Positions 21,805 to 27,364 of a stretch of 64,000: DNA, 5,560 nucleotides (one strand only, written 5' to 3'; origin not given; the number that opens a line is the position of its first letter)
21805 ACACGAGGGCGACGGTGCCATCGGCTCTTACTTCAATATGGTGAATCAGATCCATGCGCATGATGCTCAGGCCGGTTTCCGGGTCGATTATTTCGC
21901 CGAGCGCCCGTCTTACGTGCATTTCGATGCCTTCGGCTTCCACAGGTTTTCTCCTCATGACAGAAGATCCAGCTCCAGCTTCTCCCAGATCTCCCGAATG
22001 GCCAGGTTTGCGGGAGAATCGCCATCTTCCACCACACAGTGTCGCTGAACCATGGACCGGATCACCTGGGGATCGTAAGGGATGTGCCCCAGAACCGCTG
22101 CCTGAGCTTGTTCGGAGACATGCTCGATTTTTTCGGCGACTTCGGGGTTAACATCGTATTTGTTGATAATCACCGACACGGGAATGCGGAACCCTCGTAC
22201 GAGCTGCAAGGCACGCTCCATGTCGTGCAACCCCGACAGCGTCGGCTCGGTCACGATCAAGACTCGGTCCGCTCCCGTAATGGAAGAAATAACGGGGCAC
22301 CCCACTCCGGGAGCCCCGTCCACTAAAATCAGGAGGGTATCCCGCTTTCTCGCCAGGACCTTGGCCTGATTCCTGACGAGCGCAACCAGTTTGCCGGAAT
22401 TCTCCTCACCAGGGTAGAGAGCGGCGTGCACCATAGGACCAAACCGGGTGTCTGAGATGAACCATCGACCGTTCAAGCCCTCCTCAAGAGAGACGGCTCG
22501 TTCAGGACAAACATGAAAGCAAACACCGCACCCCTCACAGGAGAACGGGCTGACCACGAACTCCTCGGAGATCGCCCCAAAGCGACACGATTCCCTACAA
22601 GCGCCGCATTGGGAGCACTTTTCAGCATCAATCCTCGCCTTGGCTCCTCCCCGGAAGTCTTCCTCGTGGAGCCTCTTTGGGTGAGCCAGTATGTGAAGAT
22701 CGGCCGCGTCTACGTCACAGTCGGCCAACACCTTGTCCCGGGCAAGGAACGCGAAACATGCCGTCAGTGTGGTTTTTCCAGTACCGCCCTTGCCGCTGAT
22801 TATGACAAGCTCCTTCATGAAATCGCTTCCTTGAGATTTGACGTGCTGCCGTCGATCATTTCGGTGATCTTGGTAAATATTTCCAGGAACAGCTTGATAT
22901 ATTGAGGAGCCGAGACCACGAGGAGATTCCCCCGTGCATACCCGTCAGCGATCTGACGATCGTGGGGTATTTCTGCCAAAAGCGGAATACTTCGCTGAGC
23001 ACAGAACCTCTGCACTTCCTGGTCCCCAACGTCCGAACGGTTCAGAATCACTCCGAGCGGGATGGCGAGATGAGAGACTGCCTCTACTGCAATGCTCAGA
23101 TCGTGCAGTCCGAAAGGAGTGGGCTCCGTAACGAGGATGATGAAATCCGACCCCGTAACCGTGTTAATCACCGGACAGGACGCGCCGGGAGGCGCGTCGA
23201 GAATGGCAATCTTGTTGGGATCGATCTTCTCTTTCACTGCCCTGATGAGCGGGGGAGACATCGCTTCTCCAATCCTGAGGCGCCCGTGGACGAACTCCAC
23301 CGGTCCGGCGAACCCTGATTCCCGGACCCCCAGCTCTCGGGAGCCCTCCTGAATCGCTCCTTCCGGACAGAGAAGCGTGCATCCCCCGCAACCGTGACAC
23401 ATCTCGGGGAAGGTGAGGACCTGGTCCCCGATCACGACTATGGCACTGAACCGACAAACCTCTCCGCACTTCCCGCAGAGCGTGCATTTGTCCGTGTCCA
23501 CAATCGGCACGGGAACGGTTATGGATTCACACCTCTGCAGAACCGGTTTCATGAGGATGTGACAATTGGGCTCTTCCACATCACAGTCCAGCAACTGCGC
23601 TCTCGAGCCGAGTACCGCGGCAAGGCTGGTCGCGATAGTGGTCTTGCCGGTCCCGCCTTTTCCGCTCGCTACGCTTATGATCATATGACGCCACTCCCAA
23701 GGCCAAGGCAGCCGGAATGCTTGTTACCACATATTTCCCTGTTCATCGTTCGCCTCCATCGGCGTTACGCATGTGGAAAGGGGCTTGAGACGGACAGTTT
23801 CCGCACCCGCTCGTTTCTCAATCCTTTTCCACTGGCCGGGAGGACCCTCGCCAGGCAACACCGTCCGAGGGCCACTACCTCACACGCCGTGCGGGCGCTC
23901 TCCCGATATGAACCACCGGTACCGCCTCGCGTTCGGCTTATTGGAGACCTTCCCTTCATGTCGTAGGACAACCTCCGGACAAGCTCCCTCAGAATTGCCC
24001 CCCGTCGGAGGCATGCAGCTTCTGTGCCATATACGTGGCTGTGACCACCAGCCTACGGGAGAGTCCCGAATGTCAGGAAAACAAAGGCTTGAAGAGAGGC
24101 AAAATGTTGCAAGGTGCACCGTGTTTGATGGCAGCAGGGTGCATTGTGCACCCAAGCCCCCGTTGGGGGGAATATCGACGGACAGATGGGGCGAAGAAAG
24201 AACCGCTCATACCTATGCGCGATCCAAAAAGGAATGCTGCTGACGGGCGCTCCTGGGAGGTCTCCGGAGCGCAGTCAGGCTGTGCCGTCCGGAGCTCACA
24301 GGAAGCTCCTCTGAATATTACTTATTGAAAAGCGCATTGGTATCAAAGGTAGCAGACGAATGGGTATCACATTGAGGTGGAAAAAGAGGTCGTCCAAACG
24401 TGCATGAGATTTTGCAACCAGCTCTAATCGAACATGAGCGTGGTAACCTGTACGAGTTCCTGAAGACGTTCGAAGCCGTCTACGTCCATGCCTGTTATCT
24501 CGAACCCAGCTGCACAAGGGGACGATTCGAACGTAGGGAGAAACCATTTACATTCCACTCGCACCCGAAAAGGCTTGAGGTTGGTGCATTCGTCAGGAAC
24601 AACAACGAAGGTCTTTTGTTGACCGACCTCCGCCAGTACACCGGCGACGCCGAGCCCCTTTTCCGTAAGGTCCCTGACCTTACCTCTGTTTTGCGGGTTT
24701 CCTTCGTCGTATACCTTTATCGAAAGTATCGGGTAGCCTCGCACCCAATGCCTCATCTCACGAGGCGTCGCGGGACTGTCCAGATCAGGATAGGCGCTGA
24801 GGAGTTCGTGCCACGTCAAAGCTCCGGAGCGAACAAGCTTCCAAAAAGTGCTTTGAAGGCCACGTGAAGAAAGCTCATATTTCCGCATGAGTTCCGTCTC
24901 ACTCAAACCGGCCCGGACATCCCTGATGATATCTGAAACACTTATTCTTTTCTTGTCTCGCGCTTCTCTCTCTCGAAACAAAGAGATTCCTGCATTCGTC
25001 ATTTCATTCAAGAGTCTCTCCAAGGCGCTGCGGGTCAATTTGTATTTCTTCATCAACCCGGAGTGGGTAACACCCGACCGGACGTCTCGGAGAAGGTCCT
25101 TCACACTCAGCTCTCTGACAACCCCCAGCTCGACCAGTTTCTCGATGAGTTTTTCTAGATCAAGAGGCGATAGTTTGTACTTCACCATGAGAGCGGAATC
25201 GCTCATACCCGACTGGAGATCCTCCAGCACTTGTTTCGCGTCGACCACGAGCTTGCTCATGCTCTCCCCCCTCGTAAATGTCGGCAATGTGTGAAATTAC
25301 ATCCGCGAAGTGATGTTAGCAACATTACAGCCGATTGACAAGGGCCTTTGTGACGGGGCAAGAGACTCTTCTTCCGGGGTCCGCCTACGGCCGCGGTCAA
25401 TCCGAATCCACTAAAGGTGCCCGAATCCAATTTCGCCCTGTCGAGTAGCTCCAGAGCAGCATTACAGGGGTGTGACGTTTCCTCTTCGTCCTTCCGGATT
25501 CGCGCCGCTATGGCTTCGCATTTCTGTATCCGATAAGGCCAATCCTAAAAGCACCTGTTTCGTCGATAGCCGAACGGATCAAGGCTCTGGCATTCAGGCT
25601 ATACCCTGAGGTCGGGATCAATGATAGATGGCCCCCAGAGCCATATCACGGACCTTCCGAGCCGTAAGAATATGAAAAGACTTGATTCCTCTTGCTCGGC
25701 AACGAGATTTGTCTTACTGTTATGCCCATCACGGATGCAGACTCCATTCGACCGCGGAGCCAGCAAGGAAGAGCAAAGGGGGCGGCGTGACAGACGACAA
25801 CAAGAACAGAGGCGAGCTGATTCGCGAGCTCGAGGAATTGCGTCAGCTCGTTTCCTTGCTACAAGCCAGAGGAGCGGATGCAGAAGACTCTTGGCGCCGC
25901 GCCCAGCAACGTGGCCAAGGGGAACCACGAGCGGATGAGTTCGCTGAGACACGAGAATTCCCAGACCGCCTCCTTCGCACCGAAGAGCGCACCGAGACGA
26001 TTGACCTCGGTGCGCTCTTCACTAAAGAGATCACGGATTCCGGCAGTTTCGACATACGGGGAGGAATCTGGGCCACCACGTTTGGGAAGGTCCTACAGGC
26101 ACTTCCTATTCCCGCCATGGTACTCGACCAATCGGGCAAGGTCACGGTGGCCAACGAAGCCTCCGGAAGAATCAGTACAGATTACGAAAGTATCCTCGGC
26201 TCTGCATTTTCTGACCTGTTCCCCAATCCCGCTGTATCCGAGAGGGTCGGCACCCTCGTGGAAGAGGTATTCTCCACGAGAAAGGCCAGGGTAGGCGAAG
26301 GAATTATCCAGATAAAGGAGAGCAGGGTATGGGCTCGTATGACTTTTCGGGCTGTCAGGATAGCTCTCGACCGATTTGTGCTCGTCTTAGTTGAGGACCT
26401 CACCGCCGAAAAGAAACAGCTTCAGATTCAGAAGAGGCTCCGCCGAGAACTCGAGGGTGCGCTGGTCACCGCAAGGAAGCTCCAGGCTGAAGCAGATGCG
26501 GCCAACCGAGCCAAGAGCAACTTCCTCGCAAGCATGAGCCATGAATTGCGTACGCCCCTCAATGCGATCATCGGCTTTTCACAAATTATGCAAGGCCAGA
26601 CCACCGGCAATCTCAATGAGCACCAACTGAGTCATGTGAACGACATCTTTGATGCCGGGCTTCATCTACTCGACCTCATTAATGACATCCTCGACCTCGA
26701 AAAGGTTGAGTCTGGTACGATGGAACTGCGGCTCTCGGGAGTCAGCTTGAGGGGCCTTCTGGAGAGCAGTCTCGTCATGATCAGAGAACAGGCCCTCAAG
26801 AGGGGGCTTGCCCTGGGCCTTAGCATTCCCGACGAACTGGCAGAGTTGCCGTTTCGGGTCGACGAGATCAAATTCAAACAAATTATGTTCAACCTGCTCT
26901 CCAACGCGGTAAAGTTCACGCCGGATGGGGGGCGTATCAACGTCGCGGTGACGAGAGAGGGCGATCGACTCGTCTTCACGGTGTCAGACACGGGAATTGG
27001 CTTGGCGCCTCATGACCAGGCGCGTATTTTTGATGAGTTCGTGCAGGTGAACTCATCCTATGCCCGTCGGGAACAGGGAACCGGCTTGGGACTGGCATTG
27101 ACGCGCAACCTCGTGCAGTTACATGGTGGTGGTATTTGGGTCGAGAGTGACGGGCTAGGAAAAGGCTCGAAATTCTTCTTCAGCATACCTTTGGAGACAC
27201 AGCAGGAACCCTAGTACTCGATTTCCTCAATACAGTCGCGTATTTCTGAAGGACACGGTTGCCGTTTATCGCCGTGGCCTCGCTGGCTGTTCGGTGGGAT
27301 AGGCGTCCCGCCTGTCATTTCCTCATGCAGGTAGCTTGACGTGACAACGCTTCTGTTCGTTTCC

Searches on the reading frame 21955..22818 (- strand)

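Call 63: search_protein_families(library=pfam, proteins=[window:21955-22818:-], max_evalue=0.001)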
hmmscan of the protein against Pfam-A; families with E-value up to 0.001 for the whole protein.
window:21955-22818:- (287 aa): 15 families
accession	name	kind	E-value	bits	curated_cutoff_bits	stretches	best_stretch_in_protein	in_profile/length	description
PF01656.29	CbiA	-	1.5e-14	54.5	25.4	1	4-256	1-119/125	CobQ/CobB/MinD/ParA nucleotide binding domain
PF00037.32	Fer4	-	1.6e-11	43.9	21.1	2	62-84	2-24/24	4Fe-4S binding domain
PF10609.15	ParA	-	9.3e-11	42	27.1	1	164-281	115-245/246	NUBPL iron-transfer P-loop NTPase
PF12838.12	Fer4_7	-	3e-09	37.7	27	1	52-82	22-52/52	4Fe-4S dicluster domain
PF12797.12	Fer4_2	-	1.8e-06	28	24.5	0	62-78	4-20/22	4Fe-4S binding domain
PF13237.11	Fer4_10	-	1.9e-06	28.1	25.5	1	61-105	2-53/53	4Fe-4S dicluster domain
PF14697.11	Fer4_21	-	2.2e-06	28.2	35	1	61-109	1-57/59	4Fe-4S dicluster domain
PF12837.12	Fer4_6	-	2.4e-06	27.6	25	0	61-83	2-24/24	4Fe-4S binding domain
PF13484.11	Fer4_16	-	2.7e-06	28.5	30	0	94-112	2-20/66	4Fe-4S double cluster binding domain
PF13187.11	Fer4_9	-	4.3e-05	23.9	27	1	67-108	1-51/52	4Fe-4S dicluster domain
PF13614.12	AAA_31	-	6.7e-05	23.3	27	0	163-207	120-164/177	AAA domain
PF02374.21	ArsA_ATPase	-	0.00013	21.7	24.3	0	3-24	2-23/305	Anion-transporting ATPase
PF13191.12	AAA_16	-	0.00015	22.7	32.6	1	3-168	25-140/167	AAA ATPase domain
PF13500.12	AAA_26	-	0.00024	21.4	27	1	157-254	95-196/198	AAA domain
PF13534.11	Fer4_17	-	0.00076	20.4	22.2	0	65-78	43-56/61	4Fe-4S dicluster domain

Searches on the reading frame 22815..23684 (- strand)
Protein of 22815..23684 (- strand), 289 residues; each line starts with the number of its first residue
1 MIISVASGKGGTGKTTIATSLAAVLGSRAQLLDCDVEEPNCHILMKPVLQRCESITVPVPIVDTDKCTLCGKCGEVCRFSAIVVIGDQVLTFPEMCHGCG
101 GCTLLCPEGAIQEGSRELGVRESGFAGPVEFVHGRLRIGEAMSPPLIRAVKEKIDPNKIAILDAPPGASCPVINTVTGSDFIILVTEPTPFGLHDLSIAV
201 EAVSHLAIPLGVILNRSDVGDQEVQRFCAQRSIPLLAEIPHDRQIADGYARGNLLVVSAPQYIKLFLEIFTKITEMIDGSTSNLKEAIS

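Call 62: search_protein_families(library=pfam, proteins=[window:22815-23684:-], max_evalue=0.001)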
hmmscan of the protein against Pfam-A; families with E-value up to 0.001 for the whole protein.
window:22815-23684:- (289 aa): 13 families
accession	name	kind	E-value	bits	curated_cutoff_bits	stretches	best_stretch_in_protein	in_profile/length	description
PF01656.29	CbiA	-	3.5e-14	53.3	25.4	1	3-253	1-123/125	CobQ/CobB/MinD/ParA nucleotide binding domain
PF10609.15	ParA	-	1.9e-13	50.9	27.1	1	2-46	5-52/246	NUBPL iron-transfer P-loop NTPase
PF00037.32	Fer4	-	1.1e-11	44.5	21.1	2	60-82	1-23/24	4Fe-4S binding domain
PF12837.12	Fer4_6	-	9.9e-09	35.2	25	1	93-111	6-24/24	4Fe-4S binding domain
PF13614.12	AAA_31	-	2.3e-08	34.6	27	1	2-30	3-31/177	AAA domain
PF13237.11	Fer4_10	-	1.1e-06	28.9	25.5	1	61-107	3-53/53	4Fe-4S dicluster domain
PF13187.11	Fer4_9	-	1.5e-06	28.5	27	1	66-111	1-52/52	4Fe-4S dicluster domain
PF14697.11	Fer4_21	-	3.2e-06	27.6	35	1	62-111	3-57/59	4Fe-4S dicluster domain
PF12797.12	Fer4_2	-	9.2e-06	25.7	24.5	1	59-77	2-20/22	4Fe-4S binding domain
PF13484.11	Fer4_16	-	0.00024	22.2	30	0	96-114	2-20/66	4Fe-4S double cluster binding domain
PF12838.12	Fer4_7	-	0.00028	21.7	27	1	66-110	1-52/52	4Fe-4S dicluster domain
PF25160.1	LdpA_Fe-S-bd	-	0.00033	20.8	27.6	0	76-115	12-47/49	LdpA Fe-S cluster-binding domain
PF00142.24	Fer4_NifH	-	0.00051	20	25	0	211-275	178-246/271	4Fe-4S iron sulfur cluster binding proteins, NifH/frxC family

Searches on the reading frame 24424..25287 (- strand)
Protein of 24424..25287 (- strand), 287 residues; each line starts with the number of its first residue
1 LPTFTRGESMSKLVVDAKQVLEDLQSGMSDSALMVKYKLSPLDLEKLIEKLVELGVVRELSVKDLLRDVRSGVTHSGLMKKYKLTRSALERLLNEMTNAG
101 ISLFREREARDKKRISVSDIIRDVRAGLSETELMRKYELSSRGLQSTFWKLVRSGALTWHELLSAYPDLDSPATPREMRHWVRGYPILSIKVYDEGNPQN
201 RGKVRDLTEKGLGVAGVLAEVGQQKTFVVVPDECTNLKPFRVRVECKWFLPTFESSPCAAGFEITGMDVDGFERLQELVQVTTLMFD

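Call 62: search_protein_families(library=pfam, proteins=[window:24424-25287:-], max_evalue=0.001)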
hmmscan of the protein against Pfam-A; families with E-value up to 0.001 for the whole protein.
window:24424-25287:- (287 aa): 2 families
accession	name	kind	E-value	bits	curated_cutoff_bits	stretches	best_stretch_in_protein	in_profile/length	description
PF04255.20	DUF433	-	6e-10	39.2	23.6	0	113-143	17-48/56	Protein of unknown function (DUF433)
PF14947.12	HTH_45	-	1.2e-05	25.7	25.5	0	19-59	10-51/77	Winged helix-turn-helix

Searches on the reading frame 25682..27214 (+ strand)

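Call 76: search_protein_families(library=pfam, proteins=[window:25682-27214:+], max_evalue=0.00001)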
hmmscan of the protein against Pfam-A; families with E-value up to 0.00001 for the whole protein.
window:25682-27214:+ (510 aa): 3 families
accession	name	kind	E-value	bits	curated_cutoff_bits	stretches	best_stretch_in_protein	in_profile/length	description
PF02518.31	HATPase_c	-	3.2e-30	105.2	26.4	1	394-505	2-110/111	Histidine kinase-, DNA gyrase B-, and HSP90-like ATPase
PF00512.31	HisKA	-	1.1e-18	67.5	26.9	1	277-345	1-66/66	His Kinase A (phospho-acceptor) domain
PF08448.16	PAS_4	-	9.3e-07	29.5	23.1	1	139-244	2-109/110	PAS fold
